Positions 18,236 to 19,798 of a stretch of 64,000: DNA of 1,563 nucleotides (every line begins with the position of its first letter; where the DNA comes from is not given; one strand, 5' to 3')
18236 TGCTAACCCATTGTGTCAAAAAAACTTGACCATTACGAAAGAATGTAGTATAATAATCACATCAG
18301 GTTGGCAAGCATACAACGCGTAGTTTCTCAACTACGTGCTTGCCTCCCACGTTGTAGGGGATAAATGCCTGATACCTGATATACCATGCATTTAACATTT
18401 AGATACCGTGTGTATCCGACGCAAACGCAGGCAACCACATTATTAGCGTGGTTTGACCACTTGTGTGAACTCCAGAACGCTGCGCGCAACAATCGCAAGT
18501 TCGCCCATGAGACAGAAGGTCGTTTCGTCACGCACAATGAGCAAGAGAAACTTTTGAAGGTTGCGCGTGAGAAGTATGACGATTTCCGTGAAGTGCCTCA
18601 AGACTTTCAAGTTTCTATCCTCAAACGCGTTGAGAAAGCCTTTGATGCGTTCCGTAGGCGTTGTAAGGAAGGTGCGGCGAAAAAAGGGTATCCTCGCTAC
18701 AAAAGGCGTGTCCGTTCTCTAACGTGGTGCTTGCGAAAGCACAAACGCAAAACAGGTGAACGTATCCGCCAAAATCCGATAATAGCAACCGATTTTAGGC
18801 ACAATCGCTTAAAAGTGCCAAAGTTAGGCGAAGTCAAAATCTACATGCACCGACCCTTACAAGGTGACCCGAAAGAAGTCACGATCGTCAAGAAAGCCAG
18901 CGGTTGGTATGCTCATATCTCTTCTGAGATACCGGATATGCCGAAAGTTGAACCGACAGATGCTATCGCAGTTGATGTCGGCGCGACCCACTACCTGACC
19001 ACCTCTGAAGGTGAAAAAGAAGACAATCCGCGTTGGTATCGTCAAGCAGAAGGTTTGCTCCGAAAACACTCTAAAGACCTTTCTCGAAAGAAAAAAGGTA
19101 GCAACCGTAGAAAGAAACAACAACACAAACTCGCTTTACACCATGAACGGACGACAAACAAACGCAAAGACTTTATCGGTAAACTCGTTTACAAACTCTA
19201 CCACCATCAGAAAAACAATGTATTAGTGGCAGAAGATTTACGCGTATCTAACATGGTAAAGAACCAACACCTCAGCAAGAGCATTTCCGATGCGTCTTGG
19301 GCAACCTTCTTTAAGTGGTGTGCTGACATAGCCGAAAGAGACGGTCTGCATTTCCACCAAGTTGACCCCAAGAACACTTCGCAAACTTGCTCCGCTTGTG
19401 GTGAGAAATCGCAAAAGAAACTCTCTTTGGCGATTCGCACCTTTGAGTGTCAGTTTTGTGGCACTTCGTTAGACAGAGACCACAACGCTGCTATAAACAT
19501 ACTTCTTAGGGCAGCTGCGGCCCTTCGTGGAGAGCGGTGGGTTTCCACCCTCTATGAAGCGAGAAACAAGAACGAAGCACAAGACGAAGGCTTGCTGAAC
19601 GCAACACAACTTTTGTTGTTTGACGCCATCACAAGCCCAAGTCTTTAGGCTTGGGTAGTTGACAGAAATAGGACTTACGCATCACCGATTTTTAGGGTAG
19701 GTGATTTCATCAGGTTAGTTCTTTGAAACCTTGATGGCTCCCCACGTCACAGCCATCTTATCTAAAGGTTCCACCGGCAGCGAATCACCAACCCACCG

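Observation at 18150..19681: TnpB element driven by a near-consensus sigma70 promoter, with no tnpA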

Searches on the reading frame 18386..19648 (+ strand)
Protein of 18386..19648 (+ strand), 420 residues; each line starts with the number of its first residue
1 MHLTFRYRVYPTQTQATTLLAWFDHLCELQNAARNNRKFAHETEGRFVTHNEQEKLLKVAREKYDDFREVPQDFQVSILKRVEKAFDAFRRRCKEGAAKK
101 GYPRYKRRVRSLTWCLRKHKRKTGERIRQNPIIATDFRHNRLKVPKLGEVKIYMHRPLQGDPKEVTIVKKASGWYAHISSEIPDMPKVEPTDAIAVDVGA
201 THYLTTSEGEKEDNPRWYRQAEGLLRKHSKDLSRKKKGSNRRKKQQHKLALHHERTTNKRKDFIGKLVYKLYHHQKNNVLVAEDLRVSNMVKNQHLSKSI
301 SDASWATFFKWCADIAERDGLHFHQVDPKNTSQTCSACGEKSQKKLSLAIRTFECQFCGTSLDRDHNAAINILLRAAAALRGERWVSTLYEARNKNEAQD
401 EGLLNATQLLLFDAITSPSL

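Call 3: search_protein_families(library=pfam, proteins=[window:18386-19648:+], max_evalue=0.01)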
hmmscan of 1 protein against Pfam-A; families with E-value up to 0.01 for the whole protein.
window:18386-19648:+ (420 aa): 3 families
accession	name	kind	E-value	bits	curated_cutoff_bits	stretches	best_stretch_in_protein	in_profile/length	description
PF07282.18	Cas12f1-like_TNB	-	2.2e-20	73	26.3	1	305-372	1-60/60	Cas12f1-like, TNB domain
PF01385.25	OrfB_IS605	-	7.9e-19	68.5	30.5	1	178-293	2-119/120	Probable transposase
PF12323.14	HTH_OrfB_IS605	-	7.3e-05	22.6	21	1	1-25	1-26/47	Helix-turn-helix domain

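Call 9: find_homologous_proteins(query=window:18386-19648:+)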
Query window:18386-19648:+ (420 aa): 3037 proteins with E <= 0.001 among 8000 candidates; the best 120 are listed.
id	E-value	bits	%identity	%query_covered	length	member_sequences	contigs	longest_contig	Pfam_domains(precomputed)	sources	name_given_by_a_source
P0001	6.2e-274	926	96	100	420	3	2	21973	PF01385.26,PF07282.19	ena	-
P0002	4.4e-255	864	89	100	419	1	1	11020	PF01385.26,PF07282.19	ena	-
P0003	1.6e-254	862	89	100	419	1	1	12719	PF01385.26,PF07282.19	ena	-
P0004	1.1e-244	830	86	100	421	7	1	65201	PF01385.26,PF07282.19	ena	-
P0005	6.3e-243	824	85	100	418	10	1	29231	PF01385.26,PF07282.19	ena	-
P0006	1.7e-241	819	85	100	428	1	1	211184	PF01385.26,PF07282.19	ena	-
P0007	5.9e-241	817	86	100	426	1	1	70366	PF01385.26,PF07282.19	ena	-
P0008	9.1e-241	817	84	100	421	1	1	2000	PF01385.26,PF07282.19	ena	-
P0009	1.5e-240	816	85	100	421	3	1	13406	PF01385.26,PF07282.19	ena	-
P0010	2.7e-240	815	85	97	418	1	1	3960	PF01385.26,PF07282.19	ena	-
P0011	1.8e-239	812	83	100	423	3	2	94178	PF01385.26,PF07282.19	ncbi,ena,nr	ncbi:MAG: RNA-guided endonuclease TnpB family protein [Candidatus Poribacteria bacterium]|nr:RNA-gui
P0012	8.8e-239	810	84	100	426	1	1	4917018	PF01385.26,PF07282.19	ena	-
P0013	9.1e-239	810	83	100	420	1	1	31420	PF01385.26,PF07282.19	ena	-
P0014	1.4e-238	810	84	100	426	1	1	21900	PF01385.26,PF07282.19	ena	-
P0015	2.4e-238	809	84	100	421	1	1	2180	PF01385.26,PF07282.19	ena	-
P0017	6.4e-238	807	83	100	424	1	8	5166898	PF01385.26,PF07282.19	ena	-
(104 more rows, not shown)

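Call 11: find_encoding_contigs(protein=P0001, flank=4000, max_places=4)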
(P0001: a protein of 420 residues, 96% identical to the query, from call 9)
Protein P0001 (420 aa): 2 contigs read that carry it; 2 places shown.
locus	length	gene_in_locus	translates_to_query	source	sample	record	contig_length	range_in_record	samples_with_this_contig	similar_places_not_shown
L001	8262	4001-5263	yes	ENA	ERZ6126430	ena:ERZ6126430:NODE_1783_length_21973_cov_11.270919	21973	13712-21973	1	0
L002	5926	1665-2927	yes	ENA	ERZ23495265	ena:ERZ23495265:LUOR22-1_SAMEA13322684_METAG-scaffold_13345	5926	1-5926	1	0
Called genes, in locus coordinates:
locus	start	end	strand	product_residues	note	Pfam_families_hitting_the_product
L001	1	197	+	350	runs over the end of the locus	PF08240:ADH_N, PF16912:Glu_dehyd_C, PF00107:ADH_zinc_N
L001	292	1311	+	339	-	PF01408:GFO_IDH_MocA, PF02894:GFO_IDH_MocA_C, PF22725:GFO_IDH_MocA_C3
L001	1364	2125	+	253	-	PF01261:AP_endonuc_2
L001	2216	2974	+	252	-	PF13489:Methyltransf_23, PF01209:Ubie_methyltran, PF02353:CMAS (weak), PF13847:Methyltransf_31, PF08241:Methyltransf_11, PF08242:Methyltransf_12, PF13649:Methyltransf_25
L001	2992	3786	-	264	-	PF05721:PhyH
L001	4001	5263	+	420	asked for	PF01385:OrfB_IS605, PF07282:Cas12f1-like_TNB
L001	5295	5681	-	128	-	PF00903:Glyoxalase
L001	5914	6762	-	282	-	PF13385:Laminin_G_3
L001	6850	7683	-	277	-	PF13385:Laminin_G_3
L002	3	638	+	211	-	?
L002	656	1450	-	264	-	PF05721:PhyH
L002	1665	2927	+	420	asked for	PF01385:OrfB_IS605, PF07282:Cas12f1-like_TNB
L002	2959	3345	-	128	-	PF00903:Glyoxalase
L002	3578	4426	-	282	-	PF13385:Laminin_G_3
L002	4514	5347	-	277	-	PF13385:Laminin_G_3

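Call 12: find_encoding_contigs(protein=P0017, flank=3000, max_places=8)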
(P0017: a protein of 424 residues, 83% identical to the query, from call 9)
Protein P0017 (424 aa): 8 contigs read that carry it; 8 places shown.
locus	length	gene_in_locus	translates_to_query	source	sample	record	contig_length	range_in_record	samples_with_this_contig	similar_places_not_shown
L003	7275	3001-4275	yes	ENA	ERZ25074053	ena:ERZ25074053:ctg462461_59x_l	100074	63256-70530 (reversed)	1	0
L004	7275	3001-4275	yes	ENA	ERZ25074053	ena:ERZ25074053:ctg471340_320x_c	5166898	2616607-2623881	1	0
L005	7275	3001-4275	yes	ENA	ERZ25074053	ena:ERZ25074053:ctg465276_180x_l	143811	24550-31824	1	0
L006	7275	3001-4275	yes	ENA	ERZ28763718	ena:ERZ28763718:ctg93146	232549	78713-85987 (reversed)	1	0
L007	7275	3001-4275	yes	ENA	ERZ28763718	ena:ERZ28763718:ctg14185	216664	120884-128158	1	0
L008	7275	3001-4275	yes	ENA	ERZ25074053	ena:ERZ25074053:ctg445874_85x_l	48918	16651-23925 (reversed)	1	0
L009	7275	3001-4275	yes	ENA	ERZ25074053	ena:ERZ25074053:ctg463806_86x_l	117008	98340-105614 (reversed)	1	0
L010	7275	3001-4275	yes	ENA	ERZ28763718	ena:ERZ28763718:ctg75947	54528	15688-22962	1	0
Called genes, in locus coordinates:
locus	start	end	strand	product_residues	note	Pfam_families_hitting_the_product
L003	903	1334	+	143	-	PF13565:HTH_32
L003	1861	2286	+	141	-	-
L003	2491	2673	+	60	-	-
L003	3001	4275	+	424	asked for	PF01385:OrfB_IS605, PF07282:Cas12f1-like_TNB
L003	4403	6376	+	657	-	PF13231:PMT_2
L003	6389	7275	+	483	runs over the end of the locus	-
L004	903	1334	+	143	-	PF13565:HTH_32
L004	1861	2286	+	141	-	-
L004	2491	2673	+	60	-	-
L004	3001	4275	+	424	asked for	PF01385:OrfB_IS605, PF07282:Cas12f1-like_TNB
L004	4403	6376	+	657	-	PF13231:PMT_2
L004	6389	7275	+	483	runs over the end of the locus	-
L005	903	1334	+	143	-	PF13565:HTH_32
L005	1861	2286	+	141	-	-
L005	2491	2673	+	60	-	-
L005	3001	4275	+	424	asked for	PF01385:OrfB_IS605, PF07282:Cas12f1-like_TNB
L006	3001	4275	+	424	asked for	PF01385:OrfB_IS605, PF07282:Cas12f1-like_TNB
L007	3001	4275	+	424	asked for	PF01385:OrfB_IS605, PF07282:Cas12f1-like_TNB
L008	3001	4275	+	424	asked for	PF01385:OrfB_IS605, PF07282:Cas12f1-like_TNB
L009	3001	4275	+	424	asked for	PF01385:OrfB_IS605, PF07282:Cas12f1-like_TNB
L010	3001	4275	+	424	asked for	PF01385:OrfB_IS605, PF07282:Cas12f1-like_TNB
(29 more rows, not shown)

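Call 13: find_related_loci(query=window:18386-19648:+, collection=genome_contigs, flank=2500)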
Query window:18386-19648:+ (420 aa) in genome_contigs; peptide patterns used: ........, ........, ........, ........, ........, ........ (x = any residue, [..] = any of these).
203 stretches matched a pattern; 123 encode a relative of the query (tblastn E <= 1e-3); the best 80 are kept; 80 distinct loci.
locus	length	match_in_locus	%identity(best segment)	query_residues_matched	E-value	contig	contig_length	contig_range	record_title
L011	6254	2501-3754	85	1-420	0e+0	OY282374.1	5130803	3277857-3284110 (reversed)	MAG: Candidatus Poribacteria bacterium genome assembly, chromosome: 1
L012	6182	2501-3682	86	1-394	0e+0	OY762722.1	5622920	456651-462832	MAG: Candidatus Poribacteria bacterium isolate ed6806d3-dd7a-4409-98ee-5b7e1ebe3502 genome assembly, chromosome: 1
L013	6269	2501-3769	81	1-419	0e+0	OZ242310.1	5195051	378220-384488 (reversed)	MAG: Candidatus Poribacteria bacterium isolate 20da2b61-0884-4a9e-940d-2acfcc06f24a genome assembly, chromosome: 1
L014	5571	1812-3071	80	1-420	0e+0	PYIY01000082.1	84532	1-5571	MAG: Candidatus Poribacteria bacterium isolate PCPOR4 Ga0207198_1082, whole genome shotgun sequence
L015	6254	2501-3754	82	1-419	0e+0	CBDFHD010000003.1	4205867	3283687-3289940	MAG: Candidatus Poribacteria bacterium isolate 3ddb7f14-4d05-4080-9b3f-f5d75a2c5508 genome assembly, contig: contig_3, w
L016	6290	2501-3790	80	1-420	0e+0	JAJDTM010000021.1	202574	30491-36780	MAG: Candidatus Poribacteria bacterium isolate jk18x1bzbins.25 k141_848357, whole genome shotgun sequence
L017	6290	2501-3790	79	1-420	0e+0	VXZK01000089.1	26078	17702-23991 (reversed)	MAG: Candidatus Poribacteria bacterium isolate SB0670_bin_33 NODE_956_length_26078_cov_20.616685, whole genome shotgun s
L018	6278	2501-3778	81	1-420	0e+0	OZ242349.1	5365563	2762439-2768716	MAG: Candidatus Poribacteria bacterium isolate e367748c-ea16-458c-b08a-e5b385d280ea genome assembly, chromosome: 1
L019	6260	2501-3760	80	1-416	0e+0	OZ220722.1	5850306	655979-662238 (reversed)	MAG: Candidatus Poribacteria bacterium isolate 09e4b887-e8cc-4912-b364-6afc626817b5 genome assembly, chromosome: 1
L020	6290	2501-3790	78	1-420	0e+0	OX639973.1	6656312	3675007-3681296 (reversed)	MAG: uncultured Poribacteria bacterium isolate a51c2dcd-0bc8-4832-ac43-f95c9d639ad7 genome assembly, chromosome: 1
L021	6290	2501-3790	78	1-420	0e+0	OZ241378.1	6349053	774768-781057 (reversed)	MAG: Candidatus Poribacteria bacterium isolate 8f0f5501-85a9-4e66-9deb-4e7c08d09c04 genome assembly, chromosome: 1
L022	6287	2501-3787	79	1-418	0e+0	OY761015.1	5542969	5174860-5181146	MAG: Candidatus Poribacteria bacterium isolate b26c8cc1-2726-459c-8d02-9adedbaa8fd6 genome assembly, chromosome: 2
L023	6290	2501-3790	78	1-420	0e+0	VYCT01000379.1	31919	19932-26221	MAG: Candidatus Poribacteria bacterium isolate SB0675_bin_22 NODE_626_length_31919_cov_12.740773, whole genome shotgun s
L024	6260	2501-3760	79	1-420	0e+0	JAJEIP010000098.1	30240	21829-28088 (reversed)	MAG: Candidatus Poribacteria bacterium isolate p16x65bins.2 k141_1139355, whole genome shotgun sequence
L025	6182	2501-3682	84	1-394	0e+0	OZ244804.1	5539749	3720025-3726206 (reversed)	MAG: Candidatus Poribacteria bacterium isolate 01d6ffbc-f1d2-4681-b35a-d9b575322fea genome assembly, chromosome: 1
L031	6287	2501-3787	78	1-420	0e+0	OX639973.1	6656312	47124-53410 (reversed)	MAG: uncultured Poribacteria bacterium isolate a51c2dcd-0bc8-4832-ac43-f95c9d639ad7 genome assembly, chromosome: 1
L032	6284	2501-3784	78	1-418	0e+0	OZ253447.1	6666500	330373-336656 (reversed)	MAG: Candidatus Poribacteria bacterium isolate c3a381aa-0ed9-4b9f-99fb-31763fcdc289 genome assembly, chromosome: 1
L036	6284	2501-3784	77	1-418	0e+0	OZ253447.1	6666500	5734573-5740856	MAG: Candidatus Poribacteria bacterium isolate c3a381aa-0ed9-4b9f-99fb-31763fcdc289 genome assembly, chromosome: 1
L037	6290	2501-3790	77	1-420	0e+0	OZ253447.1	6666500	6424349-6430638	MAG: Candidatus Poribacteria bacterium isolate c3a381aa-0ed9-4b9f-99fb-31763fcdc289 genome assembly, chromosome: 1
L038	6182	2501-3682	82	1-394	0e+0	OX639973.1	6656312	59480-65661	MAG: uncultured Poribacteria bacterium isolate a51c2dcd-0bc8-4832-ac43-f95c9d639ad7 genome assembly, chromosome: 1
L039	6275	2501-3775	78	1-420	0e+0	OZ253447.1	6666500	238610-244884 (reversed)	MAG: Candidatus Poribacteria bacterium isolate c3a381aa-0ed9-4b9f-99fb-31763fcdc289 genome assembly, chromosome: 1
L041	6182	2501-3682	81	1-394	0e+0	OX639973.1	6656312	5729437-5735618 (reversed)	MAG: uncultured Poribacteria bacterium isolate a51c2dcd-0bc8-4832-ac43-f95c9d639ad7 genome assembly, chromosome: 1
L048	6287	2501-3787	76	1-418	0e+0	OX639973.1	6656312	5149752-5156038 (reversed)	MAG: uncultured Poribacteria bacterium isolate a51c2dcd-0bc8-4832-ac43-f95c9d639ad7 genome assembly, chromosome: 1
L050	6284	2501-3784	76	1-418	0e+0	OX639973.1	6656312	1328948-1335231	MAG: uncultured Poribacteria bacterium isolate a51c2dcd-0bc8-4832-ac43-f95c9d639ad7 genome assembly, chromosome: 1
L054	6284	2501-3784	76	1-418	0e+0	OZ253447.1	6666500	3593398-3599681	MAG: Candidatus Poribacteria bacterium isolate c3a381aa-0ed9-4b9f-99fb-31763fcdc289 genome assembly, chromosome: 1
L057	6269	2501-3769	77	1-420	0e+0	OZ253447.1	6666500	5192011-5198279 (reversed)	MAG: Candidatus Poribacteria bacterium isolate c3a381aa-0ed9-4b9f-99fb-31763fcdc289 genome assembly, chromosome: 1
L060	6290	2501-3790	75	1-420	0e+0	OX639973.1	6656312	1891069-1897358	MAG: uncultured Poribacteria bacterium isolate a51c2dcd-0bc8-4832-ac43-f95c9d639ad7 genome assembly, chromosome: 1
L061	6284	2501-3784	75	1-418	0e+0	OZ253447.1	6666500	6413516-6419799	MAG: Candidatus Poribacteria bacterium isolate c3a381aa-0ed9-4b9f-99fb-31763fcdc289 genome assembly, chromosome: 1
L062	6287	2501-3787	75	1-418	0e+0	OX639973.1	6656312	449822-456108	MAG: uncultured Poribacteria bacterium isolate a51c2dcd-0bc8-4832-ac43-f95c9d639ad7 genome assembly, chromosome: 1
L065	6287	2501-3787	75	1-420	0e+0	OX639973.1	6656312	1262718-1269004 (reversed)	MAG: uncultured Poribacteria bacterium isolate a51c2dcd-0bc8-4832-ac43-f95c9d639ad7 genome assembly, chromosome: 1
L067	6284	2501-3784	74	1-420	0e+0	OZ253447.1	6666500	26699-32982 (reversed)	MAG: Candidatus Poribacteria bacterium isolate c3a381aa-0ed9-4b9f-99fb-31763fcdc289 genome assembly, chromosome: 1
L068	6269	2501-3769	75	1-418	0e+0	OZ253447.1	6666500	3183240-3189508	MAG: Candidatus Poribacteria bacterium isolate c3a381aa-0ed9-4b9f-99fb-31763fcdc289 genome assembly, chromosome: 1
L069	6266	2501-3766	75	1-420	0e+0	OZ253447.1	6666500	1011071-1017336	MAG: Candidatus Poribacteria bacterium isolate c3a381aa-0ed9-4b9f-99fb-31763fcdc289 genome assembly, chromosome: 1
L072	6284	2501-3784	73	1-418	0e+0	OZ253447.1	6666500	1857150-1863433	MAG: Candidatus Poribacteria bacterium isolate c3a381aa-0ed9-4b9f-99fb-31763fcdc289 genome assembly, chromosome: 1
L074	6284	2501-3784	74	1-420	0e+0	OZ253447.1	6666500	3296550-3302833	MAG: Candidatus Poribacteria bacterium isolate c3a381aa-0ed9-4b9f-99fb-31763fcdc289 genome assembly, chromosome: 1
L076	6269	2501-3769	74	1-418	0e+0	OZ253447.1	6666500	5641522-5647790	MAG: Candidatus Poribacteria bacterium isolate c3a381aa-0ed9-4b9f-99fb-31763fcdc289 genome assembly, chromosome: 1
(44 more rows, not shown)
